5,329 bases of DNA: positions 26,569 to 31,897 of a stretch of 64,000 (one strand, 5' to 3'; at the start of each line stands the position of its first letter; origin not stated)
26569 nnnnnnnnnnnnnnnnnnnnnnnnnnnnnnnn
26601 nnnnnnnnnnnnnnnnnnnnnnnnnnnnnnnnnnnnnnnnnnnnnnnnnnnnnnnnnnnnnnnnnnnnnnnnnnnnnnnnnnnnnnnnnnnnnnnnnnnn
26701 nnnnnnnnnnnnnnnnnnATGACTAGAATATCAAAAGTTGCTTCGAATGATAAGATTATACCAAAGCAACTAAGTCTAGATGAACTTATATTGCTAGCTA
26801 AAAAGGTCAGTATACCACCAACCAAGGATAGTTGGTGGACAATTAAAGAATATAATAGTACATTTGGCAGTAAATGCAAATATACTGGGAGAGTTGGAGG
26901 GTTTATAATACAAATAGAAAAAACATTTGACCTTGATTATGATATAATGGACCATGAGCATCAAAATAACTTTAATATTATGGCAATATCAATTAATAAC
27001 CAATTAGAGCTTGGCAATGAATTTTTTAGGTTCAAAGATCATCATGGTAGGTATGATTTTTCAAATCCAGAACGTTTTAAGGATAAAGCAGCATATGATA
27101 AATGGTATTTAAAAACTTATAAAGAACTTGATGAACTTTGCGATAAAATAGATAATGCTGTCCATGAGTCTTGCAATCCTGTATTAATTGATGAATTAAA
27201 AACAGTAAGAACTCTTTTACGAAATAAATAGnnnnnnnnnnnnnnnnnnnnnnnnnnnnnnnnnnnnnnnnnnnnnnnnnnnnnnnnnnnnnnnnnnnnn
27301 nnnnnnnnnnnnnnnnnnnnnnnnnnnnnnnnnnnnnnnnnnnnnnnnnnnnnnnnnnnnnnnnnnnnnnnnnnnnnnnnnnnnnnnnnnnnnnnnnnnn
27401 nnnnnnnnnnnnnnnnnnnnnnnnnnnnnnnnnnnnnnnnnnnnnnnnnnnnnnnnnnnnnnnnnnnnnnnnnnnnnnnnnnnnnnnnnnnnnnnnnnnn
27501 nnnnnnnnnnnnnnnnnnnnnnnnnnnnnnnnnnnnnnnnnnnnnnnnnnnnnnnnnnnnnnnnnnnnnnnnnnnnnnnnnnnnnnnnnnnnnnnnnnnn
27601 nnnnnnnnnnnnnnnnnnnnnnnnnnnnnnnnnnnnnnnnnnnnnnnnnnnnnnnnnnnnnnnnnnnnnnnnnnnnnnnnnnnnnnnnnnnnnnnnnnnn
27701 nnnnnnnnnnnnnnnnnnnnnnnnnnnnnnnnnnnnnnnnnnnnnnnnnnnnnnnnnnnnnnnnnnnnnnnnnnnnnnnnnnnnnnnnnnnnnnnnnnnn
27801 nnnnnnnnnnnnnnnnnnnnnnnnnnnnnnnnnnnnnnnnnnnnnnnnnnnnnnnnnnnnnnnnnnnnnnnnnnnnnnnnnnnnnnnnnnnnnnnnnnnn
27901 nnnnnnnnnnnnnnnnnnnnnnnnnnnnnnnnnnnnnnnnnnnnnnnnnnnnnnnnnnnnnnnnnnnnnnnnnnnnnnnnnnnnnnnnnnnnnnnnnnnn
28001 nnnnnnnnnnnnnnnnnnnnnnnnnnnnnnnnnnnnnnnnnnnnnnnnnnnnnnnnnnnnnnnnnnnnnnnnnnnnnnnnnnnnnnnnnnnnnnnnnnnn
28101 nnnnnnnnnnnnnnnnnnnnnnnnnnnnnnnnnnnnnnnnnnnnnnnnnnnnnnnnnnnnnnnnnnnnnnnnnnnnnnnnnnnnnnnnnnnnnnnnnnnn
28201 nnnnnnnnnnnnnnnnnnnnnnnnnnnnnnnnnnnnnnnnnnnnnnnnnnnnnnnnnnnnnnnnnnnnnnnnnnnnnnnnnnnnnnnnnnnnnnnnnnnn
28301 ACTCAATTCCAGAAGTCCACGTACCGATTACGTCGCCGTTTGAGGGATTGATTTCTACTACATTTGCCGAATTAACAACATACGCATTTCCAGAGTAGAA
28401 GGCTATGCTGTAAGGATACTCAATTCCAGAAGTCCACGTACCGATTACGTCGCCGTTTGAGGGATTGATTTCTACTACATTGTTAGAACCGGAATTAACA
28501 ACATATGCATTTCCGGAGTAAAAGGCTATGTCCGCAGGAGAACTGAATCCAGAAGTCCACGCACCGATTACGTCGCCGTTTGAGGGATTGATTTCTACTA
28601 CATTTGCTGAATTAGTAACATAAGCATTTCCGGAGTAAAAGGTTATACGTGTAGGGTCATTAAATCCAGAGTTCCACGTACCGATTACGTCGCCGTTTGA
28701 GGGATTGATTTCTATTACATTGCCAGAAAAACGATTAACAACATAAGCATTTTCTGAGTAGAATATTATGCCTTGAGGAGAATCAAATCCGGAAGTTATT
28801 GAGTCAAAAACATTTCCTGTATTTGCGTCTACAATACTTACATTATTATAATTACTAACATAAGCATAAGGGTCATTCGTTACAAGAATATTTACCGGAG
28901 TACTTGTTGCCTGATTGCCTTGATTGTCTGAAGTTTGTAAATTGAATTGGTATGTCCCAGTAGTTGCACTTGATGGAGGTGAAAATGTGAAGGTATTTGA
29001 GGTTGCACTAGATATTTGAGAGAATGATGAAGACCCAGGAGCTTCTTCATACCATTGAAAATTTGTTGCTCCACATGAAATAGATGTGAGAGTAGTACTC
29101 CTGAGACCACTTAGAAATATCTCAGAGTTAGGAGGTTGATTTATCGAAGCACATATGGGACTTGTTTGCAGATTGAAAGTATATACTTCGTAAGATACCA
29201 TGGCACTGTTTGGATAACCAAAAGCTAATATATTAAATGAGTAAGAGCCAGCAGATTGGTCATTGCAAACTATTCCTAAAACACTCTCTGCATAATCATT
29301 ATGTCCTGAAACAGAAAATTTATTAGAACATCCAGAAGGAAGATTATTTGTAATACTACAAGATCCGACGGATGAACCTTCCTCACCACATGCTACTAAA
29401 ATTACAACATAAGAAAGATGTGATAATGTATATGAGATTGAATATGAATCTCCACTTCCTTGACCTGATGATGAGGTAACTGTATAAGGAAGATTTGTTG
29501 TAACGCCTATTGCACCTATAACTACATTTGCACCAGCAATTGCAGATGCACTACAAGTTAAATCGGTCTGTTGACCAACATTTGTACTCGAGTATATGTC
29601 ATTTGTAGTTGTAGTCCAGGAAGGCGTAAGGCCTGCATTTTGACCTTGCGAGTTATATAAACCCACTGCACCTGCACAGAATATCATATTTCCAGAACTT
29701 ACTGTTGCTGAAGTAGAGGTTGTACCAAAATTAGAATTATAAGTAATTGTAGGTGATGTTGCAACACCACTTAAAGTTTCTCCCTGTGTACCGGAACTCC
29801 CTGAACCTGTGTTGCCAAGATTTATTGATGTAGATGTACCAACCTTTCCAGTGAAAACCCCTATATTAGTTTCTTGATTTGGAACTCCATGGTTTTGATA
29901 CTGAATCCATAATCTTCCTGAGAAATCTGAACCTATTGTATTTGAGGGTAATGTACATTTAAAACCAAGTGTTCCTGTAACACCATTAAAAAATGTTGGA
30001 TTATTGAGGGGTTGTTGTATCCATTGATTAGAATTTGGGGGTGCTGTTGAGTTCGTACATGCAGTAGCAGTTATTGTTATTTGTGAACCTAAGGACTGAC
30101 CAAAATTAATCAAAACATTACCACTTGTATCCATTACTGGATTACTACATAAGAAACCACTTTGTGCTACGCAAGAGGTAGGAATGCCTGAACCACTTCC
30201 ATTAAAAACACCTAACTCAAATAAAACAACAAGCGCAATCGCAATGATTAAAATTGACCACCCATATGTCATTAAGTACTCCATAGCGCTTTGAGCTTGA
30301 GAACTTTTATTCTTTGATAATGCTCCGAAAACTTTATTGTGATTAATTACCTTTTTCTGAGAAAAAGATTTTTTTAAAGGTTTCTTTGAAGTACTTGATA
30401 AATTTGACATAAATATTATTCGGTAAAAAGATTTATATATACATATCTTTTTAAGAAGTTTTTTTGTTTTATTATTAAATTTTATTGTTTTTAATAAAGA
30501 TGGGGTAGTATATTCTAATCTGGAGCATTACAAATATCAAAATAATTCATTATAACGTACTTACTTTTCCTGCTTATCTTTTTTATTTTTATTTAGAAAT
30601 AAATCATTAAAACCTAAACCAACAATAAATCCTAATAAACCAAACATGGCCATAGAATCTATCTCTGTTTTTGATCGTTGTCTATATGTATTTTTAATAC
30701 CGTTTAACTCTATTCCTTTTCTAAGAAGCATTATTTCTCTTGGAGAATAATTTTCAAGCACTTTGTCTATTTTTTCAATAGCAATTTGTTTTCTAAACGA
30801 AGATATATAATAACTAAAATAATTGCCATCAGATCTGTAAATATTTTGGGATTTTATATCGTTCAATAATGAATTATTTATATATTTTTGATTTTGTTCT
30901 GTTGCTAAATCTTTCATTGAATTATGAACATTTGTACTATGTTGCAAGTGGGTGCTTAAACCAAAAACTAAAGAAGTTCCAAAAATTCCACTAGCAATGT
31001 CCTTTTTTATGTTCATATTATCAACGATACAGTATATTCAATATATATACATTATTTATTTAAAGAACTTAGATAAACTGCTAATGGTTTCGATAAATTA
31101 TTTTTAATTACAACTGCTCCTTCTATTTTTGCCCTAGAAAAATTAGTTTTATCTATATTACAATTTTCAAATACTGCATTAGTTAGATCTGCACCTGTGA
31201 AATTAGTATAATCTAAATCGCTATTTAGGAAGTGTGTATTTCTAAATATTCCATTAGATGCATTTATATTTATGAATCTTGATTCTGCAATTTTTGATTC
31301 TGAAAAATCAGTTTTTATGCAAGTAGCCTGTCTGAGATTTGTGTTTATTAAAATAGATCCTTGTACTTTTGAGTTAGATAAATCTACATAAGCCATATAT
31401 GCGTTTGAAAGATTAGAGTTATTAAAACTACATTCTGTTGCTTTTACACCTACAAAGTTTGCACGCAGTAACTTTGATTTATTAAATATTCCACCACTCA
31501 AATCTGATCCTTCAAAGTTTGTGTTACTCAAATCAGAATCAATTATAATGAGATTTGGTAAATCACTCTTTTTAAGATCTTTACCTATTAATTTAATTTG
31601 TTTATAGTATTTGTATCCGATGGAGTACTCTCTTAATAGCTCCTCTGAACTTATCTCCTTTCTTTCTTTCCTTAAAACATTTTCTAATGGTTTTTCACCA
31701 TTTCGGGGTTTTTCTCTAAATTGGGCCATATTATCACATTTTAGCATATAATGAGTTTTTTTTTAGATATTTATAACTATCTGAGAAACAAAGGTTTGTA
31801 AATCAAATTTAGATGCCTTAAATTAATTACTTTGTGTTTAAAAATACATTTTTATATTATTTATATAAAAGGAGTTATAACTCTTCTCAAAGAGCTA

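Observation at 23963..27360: Birth-and-death array of GGF-motif / hexapeptide (YdcK-like) genes, each rebuilt on the same ~85-bp promoter-leader module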

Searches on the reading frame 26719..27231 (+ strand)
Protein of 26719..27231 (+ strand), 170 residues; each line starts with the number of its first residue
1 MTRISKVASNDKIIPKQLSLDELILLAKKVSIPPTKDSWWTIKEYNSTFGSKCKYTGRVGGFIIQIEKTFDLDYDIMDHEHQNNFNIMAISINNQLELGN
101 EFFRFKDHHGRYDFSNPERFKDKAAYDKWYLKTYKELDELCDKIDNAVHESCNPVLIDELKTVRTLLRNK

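Call 4: search_protein_families(library=pfam, proteins=[window:26719-27231:+], max_evalue=1)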
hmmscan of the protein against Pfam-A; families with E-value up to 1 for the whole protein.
window:26719-27231:+ (170 aa): 1 family
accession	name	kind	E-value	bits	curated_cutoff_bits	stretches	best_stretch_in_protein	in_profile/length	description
PF14137.11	DUF4304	-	0.023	15.1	23.2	1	86-156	45-113/115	Domain of unknown function (DUF4304)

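Call 34: search_protein_families(library=ncbifam, proteins=[window:26719-27228:+], max_evalue=0.1)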
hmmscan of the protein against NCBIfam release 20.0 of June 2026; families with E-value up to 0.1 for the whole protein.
window:26719-27228:+ (170 aa): 1 family
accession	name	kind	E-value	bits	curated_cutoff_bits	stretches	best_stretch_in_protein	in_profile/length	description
TIGR00058.1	Hemerythrin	subfamily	0.049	14.2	131.85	1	67-146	8-83/115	hemerythrin family non-heme iron protein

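Call 35: search_protein_families(library=phrogs, proteins=[window:26719-27228:+], max_evalue=0.01)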
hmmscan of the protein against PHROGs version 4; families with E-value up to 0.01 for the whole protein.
window:26719-27228:+ (170 aa): 0 families

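Call 36: search_protein_families(library=padloc, proteins=[window:26719-27228:+], max_evalue=0.01)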
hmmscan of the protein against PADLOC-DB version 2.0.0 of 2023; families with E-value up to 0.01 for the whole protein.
window:26719-27228:+ (170 aa): 0 families

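Call 43: find_homologous_proteins(query=window:26719-27228:+, max_evalue=0.01)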
Query window:26719-27228:+ (170 aa): 2 proteins with E <= 0.01 among 81 candidates.
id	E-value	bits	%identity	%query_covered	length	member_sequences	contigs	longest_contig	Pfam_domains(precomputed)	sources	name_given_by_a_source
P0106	6.2e-102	357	93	100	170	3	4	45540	-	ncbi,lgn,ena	-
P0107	3.3e-31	126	45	100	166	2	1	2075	-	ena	-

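Call 45: find_encoding_contigs(protein=P0107, flank=5000, max_places=4)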
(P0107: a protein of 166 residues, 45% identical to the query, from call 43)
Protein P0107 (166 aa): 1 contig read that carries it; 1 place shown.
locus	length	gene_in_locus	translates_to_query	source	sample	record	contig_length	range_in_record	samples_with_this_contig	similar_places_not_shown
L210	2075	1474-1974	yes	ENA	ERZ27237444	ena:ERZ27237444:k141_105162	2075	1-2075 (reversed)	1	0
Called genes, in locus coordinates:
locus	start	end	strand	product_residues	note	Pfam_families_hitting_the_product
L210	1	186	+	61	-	?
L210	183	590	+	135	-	PF01850:PIN (faint)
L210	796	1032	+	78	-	-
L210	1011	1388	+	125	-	PF01850:PIN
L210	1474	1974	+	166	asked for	-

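Call 64: predict_structure(alignment_id=A3)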
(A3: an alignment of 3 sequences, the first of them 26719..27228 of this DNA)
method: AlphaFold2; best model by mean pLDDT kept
length: 170 residues; sequences in the alignment: 3
mean_pLDDT: 46.7   pTM: 0.41
mean pLDDT of the five models: 46.7, 45.4, 44.9, 42.8, 40.8
residues with pLDDT >= 90: 0; 70-90: 0; 50-70: 64; < 50: 106
segments of 3 or more residues with pLDDT < 50: 1-35, 73-80, 97-137, 151-157, 166-170
pLDDT, mean of each block of 10 residues (from residue 1): 31 33 39 44 54 59 61 47 56 52 44 40 43 46 52 46 48
secondary structure, 60 per line:
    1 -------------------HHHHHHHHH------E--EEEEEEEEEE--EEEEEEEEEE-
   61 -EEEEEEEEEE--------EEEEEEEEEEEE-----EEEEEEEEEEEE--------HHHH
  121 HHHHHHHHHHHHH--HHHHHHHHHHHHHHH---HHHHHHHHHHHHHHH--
elements in order: H20-28 E38-47 E50-59 E62-71 E80-91 E97-108 H117-133 H136-150 H154-168
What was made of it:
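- Tried and rejected: The F structure model was unusable (pLDDT 46.7, call 64), so no fold search was run on it.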

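Call 66: find_encoding_contigs(protein=window:26719-27231:+, flank=6000, max_places=10)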
Protein window:26719-27231:+ (170 aa): 15 contigs read that carry it; 8 places shown.
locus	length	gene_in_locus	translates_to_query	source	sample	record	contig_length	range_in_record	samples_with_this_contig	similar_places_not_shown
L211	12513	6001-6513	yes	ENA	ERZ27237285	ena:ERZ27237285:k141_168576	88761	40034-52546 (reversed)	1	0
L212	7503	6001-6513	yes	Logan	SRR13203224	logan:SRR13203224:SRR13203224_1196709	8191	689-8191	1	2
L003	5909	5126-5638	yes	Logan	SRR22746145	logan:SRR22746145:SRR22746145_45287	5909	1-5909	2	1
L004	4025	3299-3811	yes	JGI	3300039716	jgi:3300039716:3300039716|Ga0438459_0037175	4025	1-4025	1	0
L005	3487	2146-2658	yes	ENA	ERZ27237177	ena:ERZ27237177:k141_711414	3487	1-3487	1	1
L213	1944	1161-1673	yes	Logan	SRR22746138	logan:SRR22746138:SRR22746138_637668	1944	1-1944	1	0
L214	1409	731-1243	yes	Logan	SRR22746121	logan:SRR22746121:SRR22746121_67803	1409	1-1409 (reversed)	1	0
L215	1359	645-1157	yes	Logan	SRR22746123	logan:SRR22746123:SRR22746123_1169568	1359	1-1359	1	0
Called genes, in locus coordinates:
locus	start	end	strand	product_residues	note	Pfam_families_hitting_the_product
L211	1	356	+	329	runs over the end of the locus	PF00005:ABC_tran, PF13304:AAA_21 (faint), PF13732:DrrA1-3_C (weak)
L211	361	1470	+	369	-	PF01061:ABC2_membrane, PF12679:ABC2_membrane_2 (weak), PF12698:ABC2_membrane_3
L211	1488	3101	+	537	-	PF07705:CARDB (faint), PF23619:Ig_VWA7 (faint), PF10633:NPCBM_assoc (weak)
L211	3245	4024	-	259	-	-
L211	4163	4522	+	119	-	PF04266:ASCH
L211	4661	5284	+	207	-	-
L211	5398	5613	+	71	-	-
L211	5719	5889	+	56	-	-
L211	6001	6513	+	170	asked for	-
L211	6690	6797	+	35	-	-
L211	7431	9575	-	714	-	PF22352:K319L-like_PKD (weak), PF13360:PQQ_2 (faint), PF03413:PepSY (faint)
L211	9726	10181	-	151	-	-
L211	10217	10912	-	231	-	-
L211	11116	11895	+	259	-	-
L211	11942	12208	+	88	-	-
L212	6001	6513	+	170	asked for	-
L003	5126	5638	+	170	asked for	-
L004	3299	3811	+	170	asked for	-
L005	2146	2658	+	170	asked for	-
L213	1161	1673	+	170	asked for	-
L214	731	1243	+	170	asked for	-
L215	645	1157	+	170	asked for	-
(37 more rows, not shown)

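Call 73: search_protein_families(library=pfam, proteins=[L210:796-1032:+, L210:1011-1388:+, L210:183-590:+], max_evalue=0.01)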
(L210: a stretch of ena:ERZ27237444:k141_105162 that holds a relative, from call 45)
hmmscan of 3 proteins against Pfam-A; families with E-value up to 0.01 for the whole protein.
L210:796-1032:+ (78 aa): 1 family
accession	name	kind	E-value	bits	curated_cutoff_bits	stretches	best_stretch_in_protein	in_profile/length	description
PF02697.20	VAPB_antitox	-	0.0013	19.9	27.9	1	3-40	1-36/69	Putative antitoxin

L210:1011-1388:+ (125 aa): 1 family
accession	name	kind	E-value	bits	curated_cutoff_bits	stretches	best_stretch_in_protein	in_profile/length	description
PF01850.27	PIN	-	5.8e-11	43.5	23.6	1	5-113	1-118/120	PIN domain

L210:183-590:+ (135 aa): 1 family
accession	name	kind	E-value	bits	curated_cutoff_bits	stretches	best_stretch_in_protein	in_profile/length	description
PF01850.27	PIN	-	2.4e-05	25.3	23.6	1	3-115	1-116/120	PIN domain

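Call 77: search_protein_representatives(alignment_id=A3)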
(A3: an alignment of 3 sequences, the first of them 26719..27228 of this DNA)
Query: 3 sequences, 170 profile positions. Proteins with E-value up to 0.001 (for the whole library): 3; up to 1e-10: 2; up to 1e-30: 2. The best 3 are listed.
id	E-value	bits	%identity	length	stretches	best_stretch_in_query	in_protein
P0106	5.7e-100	348.5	-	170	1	1-170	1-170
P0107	2.3e-87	307.5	-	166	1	1-170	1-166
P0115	2.0e-04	37.6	-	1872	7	45-84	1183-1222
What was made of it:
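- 26676..27231 (+): Gene F (26719-27231, 170 aa) with a generic TATA/SD promoter (26676-26718) that lacks the family core. F belongs to a two-member orphan family. Its homolog in L210 does carry the full module. Only P0106 (93%) and P0107 (45%) are found among 5.8 billion and 1.84 billion proteins (calls 43, 77).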

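Call 78: search_protein_families(library=pfam, proteins=[P0115], max_evalue=0.001)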
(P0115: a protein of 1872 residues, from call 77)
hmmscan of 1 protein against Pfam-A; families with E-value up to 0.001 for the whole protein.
P0115 (1872 aa): 2 families
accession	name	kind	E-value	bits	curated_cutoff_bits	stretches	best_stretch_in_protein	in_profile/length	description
PF06598.16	Chlorovi_GP_rpt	-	3.2e-31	107.5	27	0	546-560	1-15/34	Chlorovirus glycoprotein repeat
PF18454.7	Mtd_N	-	7.8e-18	64.6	26.3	1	24-62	1-37/37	Major tropism determinant N-terminal domain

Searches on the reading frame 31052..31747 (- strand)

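Call 62: search_protein_families(library=pfam, proteins=[window:31052-31747:-], max_evalue=0.001)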
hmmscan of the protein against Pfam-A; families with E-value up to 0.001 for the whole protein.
window:31052-31747:- (231 aa): 4 families
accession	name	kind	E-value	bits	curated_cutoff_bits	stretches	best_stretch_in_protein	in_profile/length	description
PF00805.28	Pentapeptide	-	5.4e-32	109.4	20.2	4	176-211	1-36/40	Pentapeptide repeats (8 copies)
PF13599.13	Pentapeptide_4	-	4.8e-27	94.3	38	4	131-203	6-78/78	Pentapeptide repeat region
PF13576.12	Pentapeptide_3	-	1e-11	45.3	27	1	168-206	1-42/48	Pentapeptide repeats (9 copies)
PF23894.2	LD_SV2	-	7.3e-08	33.1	29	0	63-137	17-91/92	SV2A/B/C luminal domain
